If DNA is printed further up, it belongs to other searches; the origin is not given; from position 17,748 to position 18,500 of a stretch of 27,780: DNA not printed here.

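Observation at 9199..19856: Encapsulin iron store sits directly upstream of, and co-oriented with, an Rrf2-regulated sufBCDSUT operon within a broader iron/Fe-S neighbourhood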

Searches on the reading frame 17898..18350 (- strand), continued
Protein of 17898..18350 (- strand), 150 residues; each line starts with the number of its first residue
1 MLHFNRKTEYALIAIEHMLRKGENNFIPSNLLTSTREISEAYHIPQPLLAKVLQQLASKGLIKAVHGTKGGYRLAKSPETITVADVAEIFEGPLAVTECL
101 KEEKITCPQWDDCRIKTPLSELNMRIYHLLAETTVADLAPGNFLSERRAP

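Call 53: search_protein_families(library=pfam, proteins=[L090:5862-6278:-, L120:54-470:-, L121:373-789:-, L090:6400-7719:-], max_evalue=0.01)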
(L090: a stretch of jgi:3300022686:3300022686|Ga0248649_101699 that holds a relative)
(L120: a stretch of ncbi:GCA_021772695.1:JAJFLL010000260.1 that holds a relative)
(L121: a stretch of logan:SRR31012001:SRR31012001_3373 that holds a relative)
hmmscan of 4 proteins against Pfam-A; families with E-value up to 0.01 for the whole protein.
L090:5862-6278:- (138 aa): 6 families
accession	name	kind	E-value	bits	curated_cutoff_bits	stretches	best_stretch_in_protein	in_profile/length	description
PF00210.30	Ferritin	-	6.6e-17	62.2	24.5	1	7-137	1-136/142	Ferritin-like domain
PF02915.23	Rubrerythrin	-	2.9e-06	28.1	22.8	1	36-136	28-136/137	Rubrerythrin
PF13668.12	Ferritin_2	-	0.0016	19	24.7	0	28-109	30-110/138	Ferritin-like domain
PF03232.19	COQ7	-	0.0021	18.2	23.5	0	82-137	2-56/169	Ubiquinone biosynthesis protein COQ7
PF09537.16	DUF2383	-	0.0077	16.8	30.8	0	91-137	10-54/111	Domain of unknown function (DUF2383)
PF12902.13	Ferritin-like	-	0.0096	16.2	22.3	0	16-84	7-75/221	Ferritin-like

L120:54-470:- (138 aa): 5 families
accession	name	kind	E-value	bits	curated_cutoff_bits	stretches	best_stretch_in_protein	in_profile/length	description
PF00210.30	Ferritin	-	9.1e-17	61.8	24.5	1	7-136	1-135/142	Ferritin-like domain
PF02915.23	Rubrerythrin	-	1.6e-05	25.7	22.8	1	35-136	27-136/137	Rubrerythrin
PF13668.12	Ferritin_2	-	0.00041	20.9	24.7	1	26-113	28-114/138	Ferritin-like domain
PF12902.13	Ferritin-like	-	0.0012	19.3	22.3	1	14-84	5-75/221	Ferritin-like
PF03232.19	COQ7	-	0.0029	17.7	23.5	0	82-137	2-56/169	Ubiquinone biosynthesis protein COQ7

L121:373-789:- (138 aa): 4 families
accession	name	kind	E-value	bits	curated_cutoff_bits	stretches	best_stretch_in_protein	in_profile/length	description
PF00210.30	Ferritin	-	1.8e-15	57.6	24.5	1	7-136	1-135/142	Ferritin-like domain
PF02915.23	Rubrerythrin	-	6.9e-06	26.9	22.8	1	36-136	28-136/137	Rubrerythrin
PF13668.12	Ferritin_2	-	0.0026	18.3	24.7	0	27-113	29-114/138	Ferritin-like domain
PF12902.13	Ferritin-like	-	0.0035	17.7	22.3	0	16-83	7-74/221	Ferritin-like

L090:6400-7719:- (439 aa): 2 families
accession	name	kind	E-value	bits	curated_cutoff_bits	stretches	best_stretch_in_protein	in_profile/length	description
PF00924.24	MS_channel_2nd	-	2.3e-14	53.7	20.2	1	206-274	1-67/68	Mechanosensitive ion channel, beta-domain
PF21082.3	MS_channel_3rd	-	1.5e-06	28.9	21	1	357-414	27-83/88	Mechanosensitive ion channel MscS, C-terminal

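Call 54: search_solved_structures(query=L090:5862-6278:-, max_evalue=0.01, show_alignments=1)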
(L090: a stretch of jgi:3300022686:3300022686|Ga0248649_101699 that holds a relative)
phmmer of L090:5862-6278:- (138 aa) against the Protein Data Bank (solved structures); distinct sequences matched with E-value up to 0.01: 47.
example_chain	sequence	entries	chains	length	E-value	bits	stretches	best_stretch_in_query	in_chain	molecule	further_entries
8w1d_A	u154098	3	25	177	3.7e-16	62.6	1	2-136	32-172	DPS-LIKE PROTEIN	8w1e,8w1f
2qqy_A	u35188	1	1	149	2.9e-12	50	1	2-137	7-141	Sigma B operon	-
9viw_A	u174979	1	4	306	4.4e-11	46.2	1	6-135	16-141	Bacterioferritin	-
9qq4_A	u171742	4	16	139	5.2e-11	46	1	3-136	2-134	Bacterioferritin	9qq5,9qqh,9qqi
1nf4_A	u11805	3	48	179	8e-09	38.9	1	4-136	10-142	bacterioferritin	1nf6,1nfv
3gvy_A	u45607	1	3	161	1.3e-08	38.2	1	4-136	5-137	Bacterioferritin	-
9gzu_A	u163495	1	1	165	1.8e-08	37.8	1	4-135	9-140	Bacterioferritin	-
8sqo_A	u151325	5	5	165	1.8e-08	37.8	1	4-135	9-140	Bacterioferritin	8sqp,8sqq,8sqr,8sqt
3fvb_A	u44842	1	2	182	2.4e-08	37.3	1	4-135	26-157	Bacterioferritin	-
2vzb_A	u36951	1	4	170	8.4e-08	35.6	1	1-136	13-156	PUTATIVE BACTERIOFERRITIN-RELATED PROTEIN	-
4am2_A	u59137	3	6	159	2.9e-07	33.9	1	3-135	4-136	BACTERIOFERRITIN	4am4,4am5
1jgc_A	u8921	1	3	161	6e-06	29.6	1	4-136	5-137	bacterioferritin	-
3uof_A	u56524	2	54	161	6.6e-06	29.5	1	7-135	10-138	Bacterioferritin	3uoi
3qb9_A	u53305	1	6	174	7.8e-06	29.2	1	7-135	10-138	Bacterioferritin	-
2wtl_A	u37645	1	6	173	8.3e-06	29.2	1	7-135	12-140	BACTERIOFERRITIN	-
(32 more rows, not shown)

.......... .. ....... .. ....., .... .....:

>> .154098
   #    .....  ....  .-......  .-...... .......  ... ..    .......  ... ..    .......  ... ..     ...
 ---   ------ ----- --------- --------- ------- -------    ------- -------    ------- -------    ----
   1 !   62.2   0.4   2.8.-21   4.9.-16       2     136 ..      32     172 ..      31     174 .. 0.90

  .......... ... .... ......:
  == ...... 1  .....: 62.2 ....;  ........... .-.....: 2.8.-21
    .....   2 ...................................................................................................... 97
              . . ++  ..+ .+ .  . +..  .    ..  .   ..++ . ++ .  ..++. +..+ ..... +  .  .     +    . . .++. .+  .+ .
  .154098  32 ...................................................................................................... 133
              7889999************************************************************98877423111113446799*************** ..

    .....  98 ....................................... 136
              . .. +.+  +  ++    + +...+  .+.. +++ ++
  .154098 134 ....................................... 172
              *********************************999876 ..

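Call 55: search_protein_families(library=ncbifam, proteins=[L005:2-2095:-], max_evalue=0.00001)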
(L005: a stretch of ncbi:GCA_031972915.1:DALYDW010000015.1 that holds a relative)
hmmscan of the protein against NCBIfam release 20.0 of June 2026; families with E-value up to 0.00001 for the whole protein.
L005:2-2095:- (698 aa): 0 families
